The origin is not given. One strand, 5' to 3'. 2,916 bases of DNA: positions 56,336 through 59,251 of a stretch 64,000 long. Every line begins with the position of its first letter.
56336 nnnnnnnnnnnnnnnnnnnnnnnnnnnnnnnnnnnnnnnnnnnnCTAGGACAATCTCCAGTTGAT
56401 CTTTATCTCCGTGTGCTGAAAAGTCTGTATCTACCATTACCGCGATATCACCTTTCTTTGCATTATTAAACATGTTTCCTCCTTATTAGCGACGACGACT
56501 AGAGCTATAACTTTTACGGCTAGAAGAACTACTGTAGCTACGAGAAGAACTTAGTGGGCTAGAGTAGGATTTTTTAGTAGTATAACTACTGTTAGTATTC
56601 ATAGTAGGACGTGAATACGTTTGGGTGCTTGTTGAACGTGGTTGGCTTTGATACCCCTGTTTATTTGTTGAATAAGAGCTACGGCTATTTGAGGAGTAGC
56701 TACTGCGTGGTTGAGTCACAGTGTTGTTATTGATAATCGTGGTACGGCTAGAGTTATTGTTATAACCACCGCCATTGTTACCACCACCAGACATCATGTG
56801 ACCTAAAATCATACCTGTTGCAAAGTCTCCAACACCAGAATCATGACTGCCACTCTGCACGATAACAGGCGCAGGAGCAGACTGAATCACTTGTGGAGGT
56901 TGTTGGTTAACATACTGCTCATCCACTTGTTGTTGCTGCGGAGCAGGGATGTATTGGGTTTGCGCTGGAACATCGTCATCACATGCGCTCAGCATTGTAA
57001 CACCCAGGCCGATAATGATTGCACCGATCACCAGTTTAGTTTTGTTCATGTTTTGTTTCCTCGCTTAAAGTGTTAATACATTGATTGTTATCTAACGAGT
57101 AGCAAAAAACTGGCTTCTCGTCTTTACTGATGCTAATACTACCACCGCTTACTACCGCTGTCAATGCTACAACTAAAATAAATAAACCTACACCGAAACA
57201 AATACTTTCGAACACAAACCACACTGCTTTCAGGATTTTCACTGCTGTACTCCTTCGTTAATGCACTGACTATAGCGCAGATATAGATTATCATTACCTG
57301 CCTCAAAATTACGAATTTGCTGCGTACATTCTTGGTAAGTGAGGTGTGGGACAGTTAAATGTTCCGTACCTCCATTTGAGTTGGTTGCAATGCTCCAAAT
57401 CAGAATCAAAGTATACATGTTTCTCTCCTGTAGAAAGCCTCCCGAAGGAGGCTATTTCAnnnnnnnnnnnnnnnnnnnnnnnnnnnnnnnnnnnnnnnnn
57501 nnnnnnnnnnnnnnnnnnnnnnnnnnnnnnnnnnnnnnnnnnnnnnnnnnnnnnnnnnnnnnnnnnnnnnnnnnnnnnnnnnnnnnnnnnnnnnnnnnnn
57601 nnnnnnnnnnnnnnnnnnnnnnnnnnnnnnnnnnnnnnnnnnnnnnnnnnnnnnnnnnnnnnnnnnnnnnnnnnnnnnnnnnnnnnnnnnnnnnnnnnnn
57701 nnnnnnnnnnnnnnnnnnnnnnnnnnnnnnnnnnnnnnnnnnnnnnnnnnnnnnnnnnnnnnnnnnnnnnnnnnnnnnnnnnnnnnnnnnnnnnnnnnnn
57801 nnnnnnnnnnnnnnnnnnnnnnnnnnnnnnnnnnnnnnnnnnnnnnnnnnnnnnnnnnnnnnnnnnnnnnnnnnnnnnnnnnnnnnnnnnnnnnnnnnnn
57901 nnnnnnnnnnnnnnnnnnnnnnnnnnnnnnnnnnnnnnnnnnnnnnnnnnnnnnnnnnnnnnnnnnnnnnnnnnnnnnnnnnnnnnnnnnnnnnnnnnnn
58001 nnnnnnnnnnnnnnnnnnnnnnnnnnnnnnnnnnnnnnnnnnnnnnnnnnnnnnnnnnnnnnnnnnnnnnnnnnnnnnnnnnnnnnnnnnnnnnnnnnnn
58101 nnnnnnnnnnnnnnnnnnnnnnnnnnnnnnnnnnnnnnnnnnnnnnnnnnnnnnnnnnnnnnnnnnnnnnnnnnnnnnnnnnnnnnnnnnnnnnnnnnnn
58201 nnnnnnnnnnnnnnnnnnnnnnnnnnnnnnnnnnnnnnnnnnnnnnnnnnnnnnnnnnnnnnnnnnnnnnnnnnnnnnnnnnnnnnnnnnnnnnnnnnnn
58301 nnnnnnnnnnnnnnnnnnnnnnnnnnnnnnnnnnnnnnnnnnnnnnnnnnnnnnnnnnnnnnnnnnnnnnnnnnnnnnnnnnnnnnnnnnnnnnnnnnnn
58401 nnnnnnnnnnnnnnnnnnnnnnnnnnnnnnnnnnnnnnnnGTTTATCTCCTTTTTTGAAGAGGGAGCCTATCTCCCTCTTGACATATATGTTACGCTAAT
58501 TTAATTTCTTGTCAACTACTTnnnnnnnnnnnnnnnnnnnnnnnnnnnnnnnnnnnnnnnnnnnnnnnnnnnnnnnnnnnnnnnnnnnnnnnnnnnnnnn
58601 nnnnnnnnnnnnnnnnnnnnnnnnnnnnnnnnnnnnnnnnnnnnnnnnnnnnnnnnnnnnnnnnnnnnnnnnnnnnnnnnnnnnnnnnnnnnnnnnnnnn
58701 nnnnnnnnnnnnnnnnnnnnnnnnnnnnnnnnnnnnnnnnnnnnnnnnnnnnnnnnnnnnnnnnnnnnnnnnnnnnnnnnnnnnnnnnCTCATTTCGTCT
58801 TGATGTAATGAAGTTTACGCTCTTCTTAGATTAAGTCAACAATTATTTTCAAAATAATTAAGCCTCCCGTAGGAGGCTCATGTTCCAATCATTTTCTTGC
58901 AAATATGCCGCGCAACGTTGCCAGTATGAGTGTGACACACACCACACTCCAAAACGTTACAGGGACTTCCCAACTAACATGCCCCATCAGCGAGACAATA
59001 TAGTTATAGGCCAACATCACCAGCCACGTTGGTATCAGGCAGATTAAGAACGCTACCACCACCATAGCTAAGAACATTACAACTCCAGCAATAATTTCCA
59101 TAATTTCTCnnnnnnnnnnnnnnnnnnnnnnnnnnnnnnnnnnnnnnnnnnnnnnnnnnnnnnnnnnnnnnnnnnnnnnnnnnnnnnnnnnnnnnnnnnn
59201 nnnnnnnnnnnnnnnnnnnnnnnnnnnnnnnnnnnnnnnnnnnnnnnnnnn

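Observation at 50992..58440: Phage-encoded homologues of the bacterial Ter/TelA membrane stress-response complex (TerD, TerD-N + vWA, TelA-like, TerC)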

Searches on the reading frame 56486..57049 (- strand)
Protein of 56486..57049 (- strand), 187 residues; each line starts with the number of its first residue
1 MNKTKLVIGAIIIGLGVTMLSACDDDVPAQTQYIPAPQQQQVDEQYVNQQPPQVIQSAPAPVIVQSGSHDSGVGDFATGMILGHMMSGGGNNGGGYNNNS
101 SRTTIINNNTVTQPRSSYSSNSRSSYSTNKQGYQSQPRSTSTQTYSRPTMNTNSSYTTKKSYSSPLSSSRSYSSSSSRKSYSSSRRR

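Call 3: search_protein_families(library=pfam, proteins=[window:56486-57049:-], max_evalue=0.01)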
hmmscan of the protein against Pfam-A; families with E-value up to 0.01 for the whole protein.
window:56486-57049:- (187 aa): 0 families

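Call 7: search_protein_families(library=ncbifam, proteins=[window:56486-57049:-], max_evalue=0.01)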
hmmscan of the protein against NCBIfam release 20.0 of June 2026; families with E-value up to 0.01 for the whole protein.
window:56486-57049:- (187 aa): 1 family
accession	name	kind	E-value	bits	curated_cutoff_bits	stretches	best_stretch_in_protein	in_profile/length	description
NF050125.1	ChrA_rel_RiPP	equivalog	0.0024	18.6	40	1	1-38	1-32/56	chryseobasin-related MNIO class RiPP peptide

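Call 8: search_protein_families(library=phrogs, proteins=[window:56486-57049:-], max_evalue=0.001)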
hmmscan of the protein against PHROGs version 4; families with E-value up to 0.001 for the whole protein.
window:56486-57049:- (187 aa): 2 families
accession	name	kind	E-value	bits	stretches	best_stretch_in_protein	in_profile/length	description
phrog_21570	-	unknown function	2.7e-45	155.6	1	7-187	7-196/196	-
phrog_32479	-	unknown function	5.3e-13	50.2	1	66-173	6-98/102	-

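Call 9: search_protein_families(library=padloc, proteins=[window:56486-57049:-], max_evalue=0.01)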
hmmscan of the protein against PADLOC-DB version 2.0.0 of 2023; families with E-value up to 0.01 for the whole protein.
window:56486-57049:- (187 aa): 0 families

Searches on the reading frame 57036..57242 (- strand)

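Call 76: search_protein_families(library=phrogs, proteins=[window:57036-57242:-], max_evalue=0.001)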
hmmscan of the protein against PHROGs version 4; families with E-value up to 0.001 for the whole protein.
window:57036-57242:- (68 aa): 1 family
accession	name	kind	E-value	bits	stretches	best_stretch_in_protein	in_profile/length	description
phrog_17591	-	unknown function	1e-19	71.5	1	1-67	1-67/68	-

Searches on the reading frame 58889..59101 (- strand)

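Call 37: search_protein_families(library=pfam, proteins=[window:58889-59101:-], max_evalue=0.05)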
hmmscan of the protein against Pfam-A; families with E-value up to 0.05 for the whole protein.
window:58889-59101:- (70 aa): 0 families

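Call 76: search_protein_families(library=phrogs, proteins=[window:58889-59101:-], max_evalue=0.001)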
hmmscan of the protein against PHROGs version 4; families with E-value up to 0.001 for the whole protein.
window:58889-59101:- (70 aa): 1 family
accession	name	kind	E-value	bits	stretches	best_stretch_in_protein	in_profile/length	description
phrog_16065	-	unknown function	7e-28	97.6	1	1-68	1-68/73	-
